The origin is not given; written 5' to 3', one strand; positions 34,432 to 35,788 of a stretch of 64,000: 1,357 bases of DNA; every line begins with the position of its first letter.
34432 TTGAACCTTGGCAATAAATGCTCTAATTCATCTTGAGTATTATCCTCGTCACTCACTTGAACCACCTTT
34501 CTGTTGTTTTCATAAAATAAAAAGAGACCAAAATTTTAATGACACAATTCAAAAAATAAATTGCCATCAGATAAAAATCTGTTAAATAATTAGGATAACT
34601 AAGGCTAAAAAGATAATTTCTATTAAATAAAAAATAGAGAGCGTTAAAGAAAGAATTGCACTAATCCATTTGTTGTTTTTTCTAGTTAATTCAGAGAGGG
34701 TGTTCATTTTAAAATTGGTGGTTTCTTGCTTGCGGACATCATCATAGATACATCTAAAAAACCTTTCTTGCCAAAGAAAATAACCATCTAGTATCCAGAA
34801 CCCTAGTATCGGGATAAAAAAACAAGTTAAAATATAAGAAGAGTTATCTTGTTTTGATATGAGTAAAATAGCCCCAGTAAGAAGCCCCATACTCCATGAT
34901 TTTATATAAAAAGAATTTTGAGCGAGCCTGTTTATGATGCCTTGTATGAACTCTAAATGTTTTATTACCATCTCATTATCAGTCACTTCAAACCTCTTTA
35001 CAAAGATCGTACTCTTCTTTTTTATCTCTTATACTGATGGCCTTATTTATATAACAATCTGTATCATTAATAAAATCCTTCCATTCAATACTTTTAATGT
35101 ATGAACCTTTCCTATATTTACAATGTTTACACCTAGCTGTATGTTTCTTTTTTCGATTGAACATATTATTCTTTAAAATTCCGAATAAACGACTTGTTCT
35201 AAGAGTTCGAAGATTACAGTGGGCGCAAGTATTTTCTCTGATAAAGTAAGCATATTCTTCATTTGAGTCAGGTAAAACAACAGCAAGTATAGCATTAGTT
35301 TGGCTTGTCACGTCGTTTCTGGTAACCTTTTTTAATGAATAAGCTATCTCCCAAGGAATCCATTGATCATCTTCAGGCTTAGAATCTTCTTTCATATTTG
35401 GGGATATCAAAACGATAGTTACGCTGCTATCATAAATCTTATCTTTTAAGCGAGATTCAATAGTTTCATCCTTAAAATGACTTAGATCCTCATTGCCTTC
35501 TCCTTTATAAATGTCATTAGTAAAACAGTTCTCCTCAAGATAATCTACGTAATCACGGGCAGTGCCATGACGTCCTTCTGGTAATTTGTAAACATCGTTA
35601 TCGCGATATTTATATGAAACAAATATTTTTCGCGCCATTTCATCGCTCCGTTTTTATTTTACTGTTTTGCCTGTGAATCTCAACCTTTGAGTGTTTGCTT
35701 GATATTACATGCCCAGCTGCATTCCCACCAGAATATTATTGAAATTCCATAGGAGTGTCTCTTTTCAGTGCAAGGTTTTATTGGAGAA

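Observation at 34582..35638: Candidate novel module: TIR-like (DUF1863/ThsB-like) protein with a Cys-rich tail, translationally coupled to a 134-aa 3-TM protein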

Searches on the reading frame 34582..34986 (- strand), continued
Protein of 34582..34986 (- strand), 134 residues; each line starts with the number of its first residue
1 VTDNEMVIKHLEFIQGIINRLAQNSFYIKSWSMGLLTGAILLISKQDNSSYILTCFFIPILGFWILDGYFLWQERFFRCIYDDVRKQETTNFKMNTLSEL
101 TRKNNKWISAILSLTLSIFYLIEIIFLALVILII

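Call 70: fold_search(model_id=the predicted structure, library=pdb)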
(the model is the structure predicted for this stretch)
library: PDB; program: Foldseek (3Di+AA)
matches with E <= 10: 36; with E <= 0.001: 0
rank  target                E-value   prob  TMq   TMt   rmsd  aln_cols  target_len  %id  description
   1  7jpv_E                2.3e+00  0.07  0.23  0.21  16.4       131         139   12  Rabbit Cav1.1 in the presence of 1 micromolar (S)-(-)-Bay K8644 in nanodiscs at 3.4 Angstrom resolution (released 2020-11-18)
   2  6ch2_D                3.1e+00  0.04  0.20  0.19  23.7       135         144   12  Crystal structure of the cytoplasmic domain of FlhA and FliT-FliD complex (released 2018-05-16)
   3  6m6z_A                4.3e+00  0.38  0.61  0.43   6.2       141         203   13  A de novo designed transmembrane nanopore, TMH4C4 (released 2020-06-24)
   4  9fed                  4.5e+00  0.08  0.30  0.24  10.4       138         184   11  Single-chain chimeric protein mimicking the interaction between HR1 and HR2 in HIV gp41 (released 2025-05-28)
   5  9s98_A                4.8e+00  0.23  0.51  0.38  15.4       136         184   12  CdvB2 filament - high twist, class A (released 2026-01-28)
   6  6c1e_A                5.0e+00  0.02  0.18  0.11  20.4       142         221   16  NavAb NormoPP mutant (released 2018-05-16)
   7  5ijp                  5.3e+00  0.15  0.46  0.37   7.8       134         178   14  Crystal structure of the SPX domain of Chaetomium thermophilum Vtc4 in complex with inositol hexakisphosphate (InsP6). (released 2016-04-27)
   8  2wwv_MODEL_1_A        5.3e+00  0.13  0.38  0.46   7.5       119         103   12  NMR structure of the IIAchitobiose-IIBchitobiose complex of the N,N'- diacetylchitoboise brance of the E. coli (released 2009-12-08)
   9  9s99_B                5.6e+00  0.18  0.49  0.35  15.3       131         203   11  CdvB2 filament - high twist, class B (released 2026-01-28)
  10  9jsd                  5.6e+00  0.09  0.32  0.32  18.6       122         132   11  Cryo-EM structure of Snf7 linker extension (released 2025-10-08)
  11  8ek4_B                5.9e+00  0.03  0.22  0.22  17.8       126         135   12  De novo designed ice-binding proteins from twist-constrained helices (released 2023-07-12)
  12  9qwr_B                6.3e+00  0.15  0.48  0.40   7.6       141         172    9  MIC60 helical bundle dimer (released 2026-02-25)
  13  1s94_B                6.3e+00  0.06  0.31  0.34  14.1       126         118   13  Crystal structure of the Habc domain of neuronal syntaxin from the squid Loligo pealei (released 2004-05-11)
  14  9umg_F                6.6e+00  0.10  0.37  0.46   8.6       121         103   12  Cryo-EM structure of VTC complex(Vtc5/Vtc4/Vtc3/Vtc1) (released 2026-01-21)
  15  7t38_A                6.6e+00  0.03  0.22  0.07  13.8       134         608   10  Inactivated state of 2-APB and CBD-bound wildtype rat TRPV2 in nanodiscs (released 2022-05-04)
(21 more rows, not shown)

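Call 73: search_solved_structures(query=A1, max_evalue=10)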
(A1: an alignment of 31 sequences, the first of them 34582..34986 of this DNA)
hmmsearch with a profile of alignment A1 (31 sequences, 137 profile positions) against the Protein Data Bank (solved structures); distinct sequences matched with E-value up to 10: 3.
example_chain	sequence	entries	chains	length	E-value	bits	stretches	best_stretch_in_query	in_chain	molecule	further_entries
8zyx_F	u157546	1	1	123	0.76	13.3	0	91-122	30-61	CAV-F6-R54S heavy chain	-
8yvk_E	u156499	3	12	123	1.1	12.7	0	91-122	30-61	CAV-F6 heavy chain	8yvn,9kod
1ayx_A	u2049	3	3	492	1.6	12.3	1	53-109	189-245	GLUCOAMYLASE | Glucoamylase GLU1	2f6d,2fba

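Call 74: search_solved_structures(query=L060:6424-6915:+, max_evalue=0.001)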
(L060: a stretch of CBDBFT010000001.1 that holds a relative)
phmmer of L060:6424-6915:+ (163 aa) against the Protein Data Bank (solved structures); distinct sequences matched with E-value up to 0.001: 4.
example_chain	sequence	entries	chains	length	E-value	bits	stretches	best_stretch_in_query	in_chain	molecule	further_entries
9b7d_A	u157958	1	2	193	7.5e-33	117.3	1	2-124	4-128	Putative cyclic ADP-D-ribose synthase ThsB1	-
6lhy_A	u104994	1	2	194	7.7e-33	117.3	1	2-124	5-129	DUF1863 domain-containing protein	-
8wcf_A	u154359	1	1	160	4e-24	88.9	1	2-160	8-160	Molecular chaperone Tir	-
8fz9_A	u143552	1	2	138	2.3e-06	31.1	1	3-106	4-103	TIR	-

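Call 77: find_encoding_contigs(protein=P0001, flank=1000, max_places=2)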
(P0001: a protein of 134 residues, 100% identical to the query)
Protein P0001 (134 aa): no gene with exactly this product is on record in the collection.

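Call 85: search_dna_similar(query=window:34582-34986:-, collection=phages, mode=protein, max_rows=10, max_evalue=0.001)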
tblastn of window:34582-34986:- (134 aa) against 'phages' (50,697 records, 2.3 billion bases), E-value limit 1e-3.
Records with a match: 3; places in all: 3; records where one place covers at least 80% of the query: 0.
Best place of each record, by identity: <60% 3.
By first word of the organism name: Vibrio 3.
By host as written in the record: Vibrio cyclitrophicus 10N.286.55.A5 1; Vibrio cyclitrophicus 10N.286.55.C7 1; Vibrio cyclitrophicus 10N.286.55.E8 1.
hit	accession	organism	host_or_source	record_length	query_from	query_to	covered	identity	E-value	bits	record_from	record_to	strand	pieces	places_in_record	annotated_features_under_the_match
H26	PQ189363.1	Vibrio phage 10N.286.55.A5_PE002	Vibrio cyclitrophicus 10N.286.55.A5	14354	3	106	78%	36.4%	2e-13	71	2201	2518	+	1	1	hypothetical protein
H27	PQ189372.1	Vibrio phage 10N.286.55.C7_PE001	Vibrio cyclitrophicus 10N.286.55.C7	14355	3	106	78%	36.4%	2e-13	71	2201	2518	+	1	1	hypothetical protein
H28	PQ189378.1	Vibrio phage 10N.286.55.E8_PE001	Vibrio cyclitrophicus 10N.286.55.E8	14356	3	106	78%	36.4%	2e-13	71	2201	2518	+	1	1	hypothetical protein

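Call 87: get_annotated_region(hit=H26, flank=2500)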
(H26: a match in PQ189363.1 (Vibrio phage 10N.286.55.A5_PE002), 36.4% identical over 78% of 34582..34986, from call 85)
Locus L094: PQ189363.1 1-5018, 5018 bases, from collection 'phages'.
description: Vibrio phage 10N.286.55.A5_PE002, complete genome.
organism: Vibrio phage 10N.286.55.A5_PE002 (NCBI taxid 3385343)
taxonomy: Viruses; Varidnaviria; Bamfordvirae; Preplasmiviricota; Tectiliviricetes; Vinavirales
host: Vibrio cyclitrophicus 10N.286.55.A5; source: seawater; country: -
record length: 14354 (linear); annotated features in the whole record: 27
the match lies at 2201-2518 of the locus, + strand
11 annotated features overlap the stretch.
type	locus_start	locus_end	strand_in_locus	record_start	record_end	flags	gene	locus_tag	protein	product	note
CDS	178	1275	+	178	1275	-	-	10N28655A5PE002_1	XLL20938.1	hypothetical protein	Y1572_HAEIN_Putative_integrase/recombinase_HI_1572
CDS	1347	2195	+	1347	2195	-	-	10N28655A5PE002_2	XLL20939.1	hypothetical protein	Thoeris__ThsB_Global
CDS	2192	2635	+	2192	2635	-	-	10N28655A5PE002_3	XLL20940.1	hypothetical protein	-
CDS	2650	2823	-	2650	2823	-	-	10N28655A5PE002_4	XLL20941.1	hypothetical protein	-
CDS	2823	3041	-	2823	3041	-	-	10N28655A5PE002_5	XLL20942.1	hypothetical protein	-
CDS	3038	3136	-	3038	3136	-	-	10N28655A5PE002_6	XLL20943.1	hypothetical protein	-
CDS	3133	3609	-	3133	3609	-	-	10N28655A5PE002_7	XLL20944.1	hypothetical protein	head_protein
CDS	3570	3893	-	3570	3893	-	-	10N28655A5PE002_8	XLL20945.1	hypothetical protein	tail_fiber_protein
CDS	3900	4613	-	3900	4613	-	-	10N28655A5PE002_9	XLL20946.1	hypothetical protein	-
CDS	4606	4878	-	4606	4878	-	-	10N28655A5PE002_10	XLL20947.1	hypothetical protein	-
CDS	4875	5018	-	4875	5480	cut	-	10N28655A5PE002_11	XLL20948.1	hypothetical protein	-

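Call 88: search_protein_representatives(alignment_id=A1)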
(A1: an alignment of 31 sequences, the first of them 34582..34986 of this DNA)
Query: 31 sequences, 137 profile positions. Proteins with E-value up to 0.001 (for the whole library): 4643; up to 1e-10: 2692; up to 1e-30: 49. The best 150 are listed.
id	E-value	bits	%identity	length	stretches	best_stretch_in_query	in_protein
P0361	5.6e-65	234.0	-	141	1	1-136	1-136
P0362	2.7e-58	212.3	-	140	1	1-134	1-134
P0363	7.9e-57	207.6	-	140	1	1-135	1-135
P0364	1.8e-54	199.9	-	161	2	4-133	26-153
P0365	1.7e-52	193.5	-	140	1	1-136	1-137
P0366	3.9e-51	189.1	-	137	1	1-136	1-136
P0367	1.8e-50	187.0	-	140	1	1-136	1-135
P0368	1.2e-49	184.3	-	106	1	1-105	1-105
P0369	2.6e-48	180.0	-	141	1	1-135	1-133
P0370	2.7e-47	176.7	-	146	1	1-132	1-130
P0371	5.0e-47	175.8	-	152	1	1-131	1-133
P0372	2.2e-44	167.3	-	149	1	2-133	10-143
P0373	2.9e-42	160.4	-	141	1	1-135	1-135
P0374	2.5e-37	144.4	-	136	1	1-134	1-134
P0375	3.6e-37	143.9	-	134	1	1-125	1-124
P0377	7.8e-37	142.8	-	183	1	2-123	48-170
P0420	7.5e-30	120.2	-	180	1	4-133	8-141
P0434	5.7e-29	117.4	-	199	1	6-134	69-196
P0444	2.0e-28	115.6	-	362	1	7-134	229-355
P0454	4.9e-28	114.3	-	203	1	6-132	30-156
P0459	6.2e-28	114.0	-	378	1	5-133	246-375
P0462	9.1e-28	113.5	-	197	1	9-131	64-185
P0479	1.9e-27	112.4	-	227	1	8-99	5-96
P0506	7.3e-27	110.5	-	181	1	9-135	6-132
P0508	9.9e-27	110.1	-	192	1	8-132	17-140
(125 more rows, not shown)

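Call 89: search_protein_families(library=pfam, proteins=[P0444, P0459, P0479, P0434, P0454, P0462, P0508, P0377, P0420, P0506], max_evalue=0.01)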
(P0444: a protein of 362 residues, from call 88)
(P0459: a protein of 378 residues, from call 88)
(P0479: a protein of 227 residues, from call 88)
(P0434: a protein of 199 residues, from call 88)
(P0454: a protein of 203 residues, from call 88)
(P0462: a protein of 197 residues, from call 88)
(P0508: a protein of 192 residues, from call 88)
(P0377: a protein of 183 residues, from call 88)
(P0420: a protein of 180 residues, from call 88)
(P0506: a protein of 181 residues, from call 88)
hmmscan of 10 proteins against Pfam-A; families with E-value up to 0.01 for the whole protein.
P0444 (362 aa): 0 families

P0459 (378 aa): 2 families
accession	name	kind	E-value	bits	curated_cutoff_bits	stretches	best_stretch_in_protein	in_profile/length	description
PF18163.6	LD_cluster2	-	1.7e-15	57.7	25.3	1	10-198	2-199/264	SLOG cluster2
PF18180.6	LD_cluster3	-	0.00038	20.6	25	1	35-75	9-48/170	SLOG cluster3 family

P0479 (227 aa): 1 family
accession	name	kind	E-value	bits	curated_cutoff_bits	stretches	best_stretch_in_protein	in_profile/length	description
PF08937.16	ThsB_TIR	-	1.4e-10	41.8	21.2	1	172-217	33-80/100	Thoeris protein ThsB, TIR-like domain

P0434 (199 aa): 0 families

P0454 (203 aa): 0 families

P0462 (197 aa): 0 families

P0508 (192 aa): 0 families

P0377 (183 aa): 0 families

P0420 (180 aa): 0 families

P0506 (181 aa): 1 family
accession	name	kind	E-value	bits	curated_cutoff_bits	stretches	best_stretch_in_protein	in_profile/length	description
PF13727.12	CoA_binding_3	-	0.0049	17.3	25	0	27-58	24-55/175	CoA-binding domain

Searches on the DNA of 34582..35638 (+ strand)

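Call 86: search_dna_similar(query=window:34582-35638:+, collection=plasmids, mode=distant, max_rows=5)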
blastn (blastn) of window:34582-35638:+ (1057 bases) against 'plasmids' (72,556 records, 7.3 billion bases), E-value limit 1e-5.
Records with a match: 10; places in all: 10; records where one place covers at least 80% of the query: 0.
Best place of each record, by identity: 60-80% 10.
By first word of the organism name: Paenibacillus 4; Lactiplantibacillus 2; Leuconostoc 2; Bacillus 1; Moraxella 1.
By predicted mobility (MOB-suite, as given by PLSDB): mobilizable 7; non-mobilizable 2; conjugative 1.
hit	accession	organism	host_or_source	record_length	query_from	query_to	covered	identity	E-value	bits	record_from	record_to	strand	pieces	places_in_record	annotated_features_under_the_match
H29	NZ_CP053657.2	Bacillus cereus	culture,soil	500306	569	911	32%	69.2%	4e-25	124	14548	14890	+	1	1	TIR domain-containing protein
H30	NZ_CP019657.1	Paenibacillus larvae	honeybees,cell culture,foul brood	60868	576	911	32%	68.4%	3e-20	108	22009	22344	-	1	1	TIR domain-containing protein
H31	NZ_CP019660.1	Paenibacillus larvae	honeybees,cell culture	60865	576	911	32%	68.4%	3e-20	108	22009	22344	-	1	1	TIR domain-containing protein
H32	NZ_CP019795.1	Paenibacillus larvae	Apis mellifera,single cell microbial ...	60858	576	911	32%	68.4%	3e-20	108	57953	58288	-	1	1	TIR domain-containing protein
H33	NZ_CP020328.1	Paenibacillus larvae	Apis mellifera,single cell microbial ...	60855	576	911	32%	68.4%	3e-20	108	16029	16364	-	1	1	TIR domain-containing protein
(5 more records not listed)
